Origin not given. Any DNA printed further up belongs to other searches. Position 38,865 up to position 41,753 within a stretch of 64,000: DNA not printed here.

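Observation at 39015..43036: ECF-sigma-led minus-strand gene string with a CrtI-like/FNR-like fusion flavoenzyme and a secreted START lipid-binding protein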

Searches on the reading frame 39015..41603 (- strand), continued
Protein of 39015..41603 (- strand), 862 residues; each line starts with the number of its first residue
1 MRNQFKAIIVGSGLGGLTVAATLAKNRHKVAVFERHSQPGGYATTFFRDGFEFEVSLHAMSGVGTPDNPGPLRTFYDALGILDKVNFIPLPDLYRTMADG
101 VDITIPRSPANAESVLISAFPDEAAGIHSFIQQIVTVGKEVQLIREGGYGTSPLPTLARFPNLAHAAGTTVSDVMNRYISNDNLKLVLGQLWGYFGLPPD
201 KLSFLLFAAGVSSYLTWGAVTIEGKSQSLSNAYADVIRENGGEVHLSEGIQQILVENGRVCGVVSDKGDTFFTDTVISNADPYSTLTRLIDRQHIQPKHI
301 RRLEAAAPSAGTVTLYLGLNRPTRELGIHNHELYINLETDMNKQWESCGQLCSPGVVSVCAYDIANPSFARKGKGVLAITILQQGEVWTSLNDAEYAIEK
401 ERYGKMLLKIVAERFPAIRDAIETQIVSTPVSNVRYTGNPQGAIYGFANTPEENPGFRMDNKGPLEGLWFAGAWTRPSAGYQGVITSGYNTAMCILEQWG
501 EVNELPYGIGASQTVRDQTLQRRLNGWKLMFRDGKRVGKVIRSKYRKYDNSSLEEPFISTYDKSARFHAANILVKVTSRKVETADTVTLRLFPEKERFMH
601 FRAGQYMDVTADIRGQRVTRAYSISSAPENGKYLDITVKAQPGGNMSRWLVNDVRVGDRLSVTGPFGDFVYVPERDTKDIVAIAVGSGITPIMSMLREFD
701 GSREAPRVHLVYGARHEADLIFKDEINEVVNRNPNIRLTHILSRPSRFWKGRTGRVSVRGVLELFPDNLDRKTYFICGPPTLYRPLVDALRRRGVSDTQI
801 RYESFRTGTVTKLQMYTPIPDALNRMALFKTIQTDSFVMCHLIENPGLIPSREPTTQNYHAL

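Call 9: search_protein_families(library=ncbifam, proteins=[window:39015-41603:-], max_evalue=0.01)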
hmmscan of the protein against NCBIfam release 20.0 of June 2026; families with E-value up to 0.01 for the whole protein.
window:39015-41603:- (862 aa): 77 families (the best 25 are shown)
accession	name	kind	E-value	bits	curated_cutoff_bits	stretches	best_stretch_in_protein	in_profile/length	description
TIGR02160.1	PA_CoA_Oxy5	hypoth_equivalog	1.3e-39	136.1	420.8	1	575-808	5-244/352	1,2-phenylacetyl-CoA epoxidase subunit PaaE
NF009805.0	PRK13289.1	equivalog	4.1e-38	131.3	432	1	576-807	159-394/399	NO-inducible flavohemoprotein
TIGR02734.1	crtI_fam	subfamily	5e-38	131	238.1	1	7-498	1-491/504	phytoene desaturase family protein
NF007964.0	PRK10684.1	equivalog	1.4e-37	129.4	383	1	574-811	12-243/333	NADH oxidoreductase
TIGR02733.1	desat_CrtD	equivalog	8.4e-37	127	549.7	2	217-496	222-489/492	C-3',4' desaturase CrtD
NF040810.1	BenC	equivalog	5.9e-36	124.3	430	1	564-806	97-331/333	benzoate 1,2-dioxygenase electron transfer component BenC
NF045803.1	MethMoxFADbindMmoC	equivalog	7.3e-36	123.6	500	1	587-805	124-340/343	aromatic/alkene monooxygenase hydroxylase FAD-binding subunit MmoC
TIGR02730.1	carot_isom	equivalog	9.8e-36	123.6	586.9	1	5-494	1-487/493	carotenoid isomerase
NF058606.1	GlBtMonoRdsGbcB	equivalog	1.8e-35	122.5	500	1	574-809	16-251/362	glycine betaine monooxygenase reductase subunit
NF008822.0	PRK11872.1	equivalog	7.2e-29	100.8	402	1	571-807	106-337/341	anthranilate 1,2-dioxygenase electron transfer component AntC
NF058655.1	CrtID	equivalog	5.8e-25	88.1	640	2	217-491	210-477/478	bifunctional phytoene desaturase/3,4-desaturase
NF045637.1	carotdesatCrtDProt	equivalog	8.4e-25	87.2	580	2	167-497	164-484/485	1-hydroxycarotenoid 3,4-desaturase CrtD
NF005963.0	PRK08051.1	equivalog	7.5e-21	74.5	230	1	574-797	6-222/233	NAD(P)H-flavin reductase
NF006220.0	PRK08345.1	subfamily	1.4e-19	70.5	395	1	582-800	23-246/294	cytochrome-c3 hydrogenase subunit gamma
TIGR01941.1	nqrF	equivalog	1e-18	67.5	295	1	572-805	165-403/405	NADH:ubiquinone reductase (Na(+)-transporting) subunit F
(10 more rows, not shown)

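Call 10: search_solved_structures(query=window:39015-41603:-, max_evalue=0.001)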
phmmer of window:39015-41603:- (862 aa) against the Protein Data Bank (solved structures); distinct sequences matched with E-value up to 0.001: 125 (the best 60 are shown).
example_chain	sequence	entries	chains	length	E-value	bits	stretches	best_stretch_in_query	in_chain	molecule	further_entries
1tvc_A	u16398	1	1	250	8e-25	90.1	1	596-806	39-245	METHANE MONOOXYGENASE COMPONENT C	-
2eix_A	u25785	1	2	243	5.7e-24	87.2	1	598-794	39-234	NADH-cytochrome b5 reductase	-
7rom_A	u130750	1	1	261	4.7e-22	80.9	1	593-784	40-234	NADH-cytochrome b5 reductase 1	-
5ogx_A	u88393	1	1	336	1.1e-21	79.6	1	577-806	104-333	Cytochrome P450 reductase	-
1krh_A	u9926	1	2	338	2e-21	78.8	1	586-806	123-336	Benzoate 1,2-Dioxygenase Reductase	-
3ozu_A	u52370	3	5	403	1e-18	69.9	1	597-806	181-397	Flavohemoprotein | Flavohemoglobin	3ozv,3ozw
1cqx_A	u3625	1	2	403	1.1e-18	69.8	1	597-806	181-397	FLAVOHEMOPROTEIN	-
1gvh_A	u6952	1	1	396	4.6e-16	61.1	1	598-806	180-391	FLAVOHEMOPROTEIN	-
4dgk_A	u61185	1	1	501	1.7e-15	59.2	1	8-498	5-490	Phytoene dehydrogenase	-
7qty_A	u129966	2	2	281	9e-15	56.8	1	619-805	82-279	Na(+)-translocating NADH-quinone reductase subunit F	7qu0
7qu3_A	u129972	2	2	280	1.3e-14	56.2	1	616-805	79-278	Na(+)-translocating NADH-quinone reductase subunit F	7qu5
6mv1_A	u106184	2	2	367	3.5e-14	54.9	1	629-782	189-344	Cytochrome b5 reductase 4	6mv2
3ka7_A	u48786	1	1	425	1e-13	53.3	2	214-322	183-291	Oxidoreductase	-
1cnf_A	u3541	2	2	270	1.2e-13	53.1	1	578-784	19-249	NITRATE REDUCTASE | NADH-DEPENDENT NITRATE REDUCTASE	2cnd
4rep_A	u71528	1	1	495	2e-13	52.4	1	217-495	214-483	Gamma-carotene desaturase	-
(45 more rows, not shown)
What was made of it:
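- Closest known: PaaE / BenC / MmoC-type reductases. Same: They share the FAD_binding_6 + NAD_binding_1 order, and in relatives a C-terminal Fer2 follows (calls 9, 10).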

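Call 12: find_encoding_contigs(protein=P0002, flank=10000, max_places=3)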
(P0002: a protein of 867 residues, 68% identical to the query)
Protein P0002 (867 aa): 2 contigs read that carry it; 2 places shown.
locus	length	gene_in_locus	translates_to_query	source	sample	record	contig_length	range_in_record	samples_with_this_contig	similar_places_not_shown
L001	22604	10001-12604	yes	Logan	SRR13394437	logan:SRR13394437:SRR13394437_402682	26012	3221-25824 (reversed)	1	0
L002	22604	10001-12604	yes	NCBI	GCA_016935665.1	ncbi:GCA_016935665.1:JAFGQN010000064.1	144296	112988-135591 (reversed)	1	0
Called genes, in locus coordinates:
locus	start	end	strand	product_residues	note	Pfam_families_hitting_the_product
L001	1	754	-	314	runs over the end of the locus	?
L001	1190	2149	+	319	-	-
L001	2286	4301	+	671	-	PF09852:DUF2079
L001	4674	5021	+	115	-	PF01329:Pterin_4a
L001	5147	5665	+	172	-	PF09832:DUF2059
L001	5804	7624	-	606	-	PF00117:GATase, PF02540:NAD_synthase (faint), PF00958:GMP_synt_C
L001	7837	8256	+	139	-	PF00903:Glyoxalase, PF13468:Glyoxalase_3, PF13669:Glyoxalase_4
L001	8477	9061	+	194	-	PF04542:Sigma70_r2, PF08281:Sigma70_r4_2, PF04545:Sigma70_r4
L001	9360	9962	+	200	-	-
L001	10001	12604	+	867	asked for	PF00890:FAD_binding_2, PF01266:DAO (weak), PF01593:Amino_oxidase, PF01946:Thi4 (weak), PF12831:FAD_oxidored (weak), PF13450:NAD_binding_8, PF00970:FAD_binding_6, PF00175:NAD_binding_1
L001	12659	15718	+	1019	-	-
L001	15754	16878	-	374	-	-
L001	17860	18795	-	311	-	-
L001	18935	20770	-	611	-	PF05345:He_PIG (weak), PF13385:Laminin_G_3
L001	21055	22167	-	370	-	PF13407:Peripla_BP_4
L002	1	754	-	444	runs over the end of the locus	-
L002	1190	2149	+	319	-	-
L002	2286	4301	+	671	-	PF09852:DUF2079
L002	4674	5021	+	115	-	PF01329:Pterin_4a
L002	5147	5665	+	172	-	PF09832:DUF2059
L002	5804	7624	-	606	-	PF00117:GATase, PF02540:NAD_synthase (faint), PF00958:GMP_synt_C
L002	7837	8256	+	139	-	PF00903:Glyoxalase, PF13468:Glyoxalase_3, PF13669:Glyoxalase_4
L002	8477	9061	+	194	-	PF04542:Sigma70_r2, PF08281:Sigma70_r4_2, PF04545:Sigma70_r4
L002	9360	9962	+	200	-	-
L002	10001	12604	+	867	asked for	PF00890:FAD_binding_2, PF01266:DAO (weak), PF01593:Amino_oxidase, PF01946:Thi4 (weak), PF12831:FAD_oxidored (weak), PF13450:NAD_binding_8, PF00970:FAD_binding_6, PF00175:NAD_binding_1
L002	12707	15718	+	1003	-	-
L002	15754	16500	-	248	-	PF12740:PETase (weak)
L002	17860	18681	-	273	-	-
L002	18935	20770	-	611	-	PF05345:He_PIG (weak), PF13385:Laminin_G_3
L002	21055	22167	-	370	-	PF13407:Peripla_BP_4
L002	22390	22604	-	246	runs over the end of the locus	PF27030:AbpE_bact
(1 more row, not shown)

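Call 13: find_encoding_contigs(protein=P0004, flank=10000, max_places=3)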
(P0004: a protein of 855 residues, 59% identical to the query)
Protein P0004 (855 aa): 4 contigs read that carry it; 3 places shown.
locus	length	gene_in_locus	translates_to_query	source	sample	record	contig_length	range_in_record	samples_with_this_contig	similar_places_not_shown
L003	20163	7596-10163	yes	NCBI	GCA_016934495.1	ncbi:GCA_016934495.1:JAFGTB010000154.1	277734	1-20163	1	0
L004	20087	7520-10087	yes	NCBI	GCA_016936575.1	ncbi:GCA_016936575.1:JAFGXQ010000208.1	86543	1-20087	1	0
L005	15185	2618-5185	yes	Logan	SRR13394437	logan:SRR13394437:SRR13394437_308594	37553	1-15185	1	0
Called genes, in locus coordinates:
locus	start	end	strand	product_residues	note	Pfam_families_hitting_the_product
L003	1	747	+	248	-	?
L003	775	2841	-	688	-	PF00456:Transketolase_N, PF02779:Transket_pyr, PF22613:Transketolase_C_1, PF02780:Transketolase_C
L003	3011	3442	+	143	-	PF00903:Glyoxalase, PF13468:Glyoxalase_3, PF13669:Glyoxalase_4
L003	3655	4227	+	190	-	PF04542:Sigma70_r2, PF08281:Sigma70_r4_2, PF04545:Sigma70_r4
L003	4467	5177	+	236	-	PF20772:TACO1_YebC_N, PF01709:Transcrip_reg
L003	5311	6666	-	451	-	PF00990:GGDEF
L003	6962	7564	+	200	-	-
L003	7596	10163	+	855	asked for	PF00890:FAD_binding_2, PF01266:DAO (weak), PF01593:Amino_oxidase, PF01946:Thi4 (weak), PF12831:FAD_oxidored (weak), PF13450:NAD_binding_8, PF00970:FAD_binding_6, PF00175:NAD_binding_1, +2 more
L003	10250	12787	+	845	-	-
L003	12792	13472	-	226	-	PF27030:AbpE_bact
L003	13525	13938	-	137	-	PF09383:NIL, PF12797:Fer4_2 (faint), PF00037:Fer4 (faint), PF13237:Fer4_10, PF14697:Fer4_21 (weak), PF12838:Fer4_7, PF13187:Fer4_9 (weak), PF12837:Fer4_6 (weak), +1 more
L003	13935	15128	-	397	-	PF01837:HcyBio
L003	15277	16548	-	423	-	PF02518:HATPase_c, PF00072:Response_reg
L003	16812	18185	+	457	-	PF03219:TLC, PF07690:MFS_1, PF03219:TLC (weak)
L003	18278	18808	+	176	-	PF01713:Smr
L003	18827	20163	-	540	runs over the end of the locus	PF03734:YkuD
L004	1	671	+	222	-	PF02015:Glyco_hydro_45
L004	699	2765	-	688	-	PF00456:Transketolase_N, PF02779:Transket_pyr, PF22613:Transketolase_C_1, PF02780:Transketolase_C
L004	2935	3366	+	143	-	PF00903:Glyoxalase, PF13468:Glyoxalase_3, PF13669:Glyoxalase_4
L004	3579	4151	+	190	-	PF04542:Sigma70_r2, PF08281:Sigma70_r4_2, PF04545:Sigma70_r4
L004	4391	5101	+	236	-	PF20772:TACO1_YebC_N, PF01709:Transcrip_reg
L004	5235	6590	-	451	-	PF00990:GGDEF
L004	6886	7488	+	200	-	-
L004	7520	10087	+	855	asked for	PF00890:FAD_binding_2, PF01266:DAO (weak), PF01593:Amino_oxidase, PF01946:Thi4 (weak), PF12831:FAD_oxidored (weak), PF13450:NAD_binding_8, PF00970:FAD_binding_6, PF00175:NAD_binding_1, +2 more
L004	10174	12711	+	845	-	-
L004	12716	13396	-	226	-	PF27030:AbpE_bact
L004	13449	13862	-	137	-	PF09383:NIL, PF12797:Fer4_2 (faint), PF00037:Fer4 (faint), PF13237:Fer4_10, PF14697:Fer4_21 (weak), PF12838:Fer4_7, PF13187:Fer4_9 (weak), PF12837:Fer4_6 (weak), +1 more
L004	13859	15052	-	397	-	PF01837:HcyBio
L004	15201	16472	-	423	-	PF02518:HATPase_c, PF00072:Response_reg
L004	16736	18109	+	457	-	PF03219:TLC, PF07690:MFS_1, PF03219:TLC (weak)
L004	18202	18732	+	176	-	PF01713:Smr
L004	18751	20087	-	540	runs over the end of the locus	PF03734:YkuD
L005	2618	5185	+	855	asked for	PF00890:FAD_binding_2, PF01266:DAO (weak), PF01593:Amino_oxidase, PF01946:Thi4 (weak), PF12831:FAD_oxidored (weak), PF13450:NAD_binding_8, PF00970:FAD_binding_6, PF00175:NAD_binding_1, +2 more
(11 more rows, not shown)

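Call 14: find_encoding_contigs(protein=P0009, flank=8000, max_places=2)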
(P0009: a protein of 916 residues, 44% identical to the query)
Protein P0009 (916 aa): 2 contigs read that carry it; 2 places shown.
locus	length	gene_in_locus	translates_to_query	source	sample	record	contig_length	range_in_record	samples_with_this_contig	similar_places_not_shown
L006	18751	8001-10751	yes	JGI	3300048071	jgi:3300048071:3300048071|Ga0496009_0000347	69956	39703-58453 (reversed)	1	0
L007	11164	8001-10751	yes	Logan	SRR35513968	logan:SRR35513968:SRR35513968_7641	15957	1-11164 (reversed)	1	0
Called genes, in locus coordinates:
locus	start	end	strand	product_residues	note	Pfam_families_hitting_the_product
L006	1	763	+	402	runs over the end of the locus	PF02441:Flavoprotein, PF04127:DFP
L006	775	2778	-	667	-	-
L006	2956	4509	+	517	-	PF03734:YkuD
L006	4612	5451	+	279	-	PF01678:DAP_epimerase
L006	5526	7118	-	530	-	-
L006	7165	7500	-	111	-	PF02452:PemK_toxin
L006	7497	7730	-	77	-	-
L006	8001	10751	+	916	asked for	PF00890:FAD_binding_2, PF01266:DAO, PF01494:FAD_binding_3 (weak), PF01593:Amino_oxidase, PF13450:NAD_binding_8, PF00970:FAD_binding_6, PF00175:NAD_binding_1, PF00111:Fer2, +3 more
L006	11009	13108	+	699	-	-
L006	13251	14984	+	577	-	PF04542:Sigma70_r2, PF08281:Sigma70_r4_2, PF04545:Sigma70_r4 (weak), PF02627:CMD (weak), PF08859:DGC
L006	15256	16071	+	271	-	PF01066:CDP-OH_P_transf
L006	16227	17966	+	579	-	-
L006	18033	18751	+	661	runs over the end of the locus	PF13240:Zn_Ribbon_1 (weak), PF00069:Pkinase, PF07714:PK_Tyr_Ser-Thr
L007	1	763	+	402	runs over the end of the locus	PF02441:Flavoprotein, PF04127:DFP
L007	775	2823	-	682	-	-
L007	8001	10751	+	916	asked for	PF00890:FAD_binding_2, PF01266:DAO, PF01494:FAD_binding_3 (weak), PF01593:Amino_oxidase, PF13450:NAD_binding_8, PF00970:FAD_binding_6, PF00175:NAD_binding_1, PF00111:Fer2, +3 more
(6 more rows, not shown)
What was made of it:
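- A CDP-alcohol phosphatidyltransferase gene lies near P0009 (call 14).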

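Call 15: find_encoding_contigs(protein=P0016, flank=8000, max_places=2)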
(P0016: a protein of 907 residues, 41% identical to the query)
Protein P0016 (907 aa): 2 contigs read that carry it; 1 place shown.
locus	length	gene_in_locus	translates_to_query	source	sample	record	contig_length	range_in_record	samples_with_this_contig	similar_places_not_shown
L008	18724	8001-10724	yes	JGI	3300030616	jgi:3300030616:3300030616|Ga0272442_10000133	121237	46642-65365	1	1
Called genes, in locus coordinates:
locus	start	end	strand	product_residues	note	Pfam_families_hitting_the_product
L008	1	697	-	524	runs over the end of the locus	PF08448:PAS_4, PF13426:PAS_9, PF08447:PAS_3, PF02518:HATPase_c, PF00072:Response_reg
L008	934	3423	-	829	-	PF05048:NosD, PF13229:Beta_helix (weak), PF00932:LTD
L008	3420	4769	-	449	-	-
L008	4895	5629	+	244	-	PF13620:CarboxypepD_reg (faint)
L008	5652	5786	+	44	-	-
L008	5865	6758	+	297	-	PF02230:Abhydrolase_2, PF12146:Hydrolase_4 (faint), PF01738:DLH (weak), PF00326:Peptidase_S9 (faint)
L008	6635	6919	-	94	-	-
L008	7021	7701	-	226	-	-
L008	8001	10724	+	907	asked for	PF00890:FAD_binding_2, PF01266:DAO (weak), PF01494:FAD_binding_3 (weak), PF01593:Amino_oxidase, PF13450:NAD_binding_8, PF00970:FAD_binding_6, PF00175:NAD_binding_1, PF00111:Fer2, +4 more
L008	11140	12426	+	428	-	PF09861:Lar_N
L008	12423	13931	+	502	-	PF00370:FGGY_N, PF02782:FGGY_C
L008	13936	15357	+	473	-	PF03446:NAD_binding_2, PF00393:6PGD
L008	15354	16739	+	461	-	PF00512:HisKA, PF02518:HATPase_c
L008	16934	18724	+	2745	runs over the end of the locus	PF22352:K319L-like_PKD, PF22352:K319L-like_PKD, PF22352:K319L-like_PKD, PF22352:K319L-like_PKD, PF22352:K319L-like_PKD, PF22352:K319L-like_PKD, PF18911:PKD_4, PF22352:K319L-like_PKD, +21 more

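Call 16: find_encoding_contigs(protein=P0024, flank=8000, max_places=2)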
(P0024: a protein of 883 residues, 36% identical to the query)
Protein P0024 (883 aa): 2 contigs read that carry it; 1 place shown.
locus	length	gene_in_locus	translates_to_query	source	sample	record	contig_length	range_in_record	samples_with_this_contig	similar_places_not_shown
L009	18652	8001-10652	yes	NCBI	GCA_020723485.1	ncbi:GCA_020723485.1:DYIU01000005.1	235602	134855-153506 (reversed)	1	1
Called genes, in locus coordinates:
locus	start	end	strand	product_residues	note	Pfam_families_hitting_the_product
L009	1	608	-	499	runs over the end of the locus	PF00890:FAD_binding_2 (weak), PF01266:DAO (faint), PF01593:Amino_oxidase, PF07992:Pyr_redox_2 (faint), PF12831:FAD_oxidored (weak), PF13450:NAD_binding_8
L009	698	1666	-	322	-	PF05853:BKACE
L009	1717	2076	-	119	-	PF11964:SpoIIAA-like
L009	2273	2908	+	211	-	PF00440:TetR_N, PF17932:TetR_C_24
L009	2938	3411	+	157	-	PF12172:zf-ChsH2, PF01796:OB_ChsH2_C (weak)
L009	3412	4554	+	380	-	PF00108:Thiolase_N (faint), PF22691:Thiolase_C_1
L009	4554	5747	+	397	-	PF00108:Thiolase_N (weak), PF22691:Thiolase_C_1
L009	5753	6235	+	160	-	PF12172:zf-ChsH2 (weak), PF01796:OB_ChsH2_C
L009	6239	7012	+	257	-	PF00378:ECH_1, PF16113:ECH_2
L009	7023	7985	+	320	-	PF00478:IMPDH (faint), PF03060:NMO, PF01070:FMN_dh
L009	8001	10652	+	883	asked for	PF00890:FAD_binding_2 (weak), PF01266:DAO, PF01593:Amino_oxidase, PF12831:FAD_oxidored, PF13450:NAD_binding_8, PF00970:FAD_binding_6, PF00175:NAD_binding_1, PF00111:Fer2, +3 more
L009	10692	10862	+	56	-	-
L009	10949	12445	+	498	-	PF00890:FAD_binding_2 (weak), PF01266:DAO (faint), PF01593:Amino_oxidase, PF01946:Thi4 (weak), PF07992:Pyr_redox_2 (faint), PF12831:FAD_oxidored (weak), PF13450:NAD_binding_8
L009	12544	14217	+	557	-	PF00501:AMP-binding, PF13193:AMP-binding_C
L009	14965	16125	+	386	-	PF00478:IMPDH, PF01070:FMN_dh, PF01645:Glu_synthase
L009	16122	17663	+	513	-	PF00117:GATase, PF07722:Peptidase_C26, PF02540:NAD_synthase (weak), PF03054:tRNA_Me_trans (faint), PF00958:GMP_synt_C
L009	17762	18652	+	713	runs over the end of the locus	PF00580:UvrD-helicase, PF13245:AAA_19, PF13604:AAA_30 (faint), PF13361:UvrD_C, PF13538:UvrD_C_2, PF21196:PcrA_UvrD_tudor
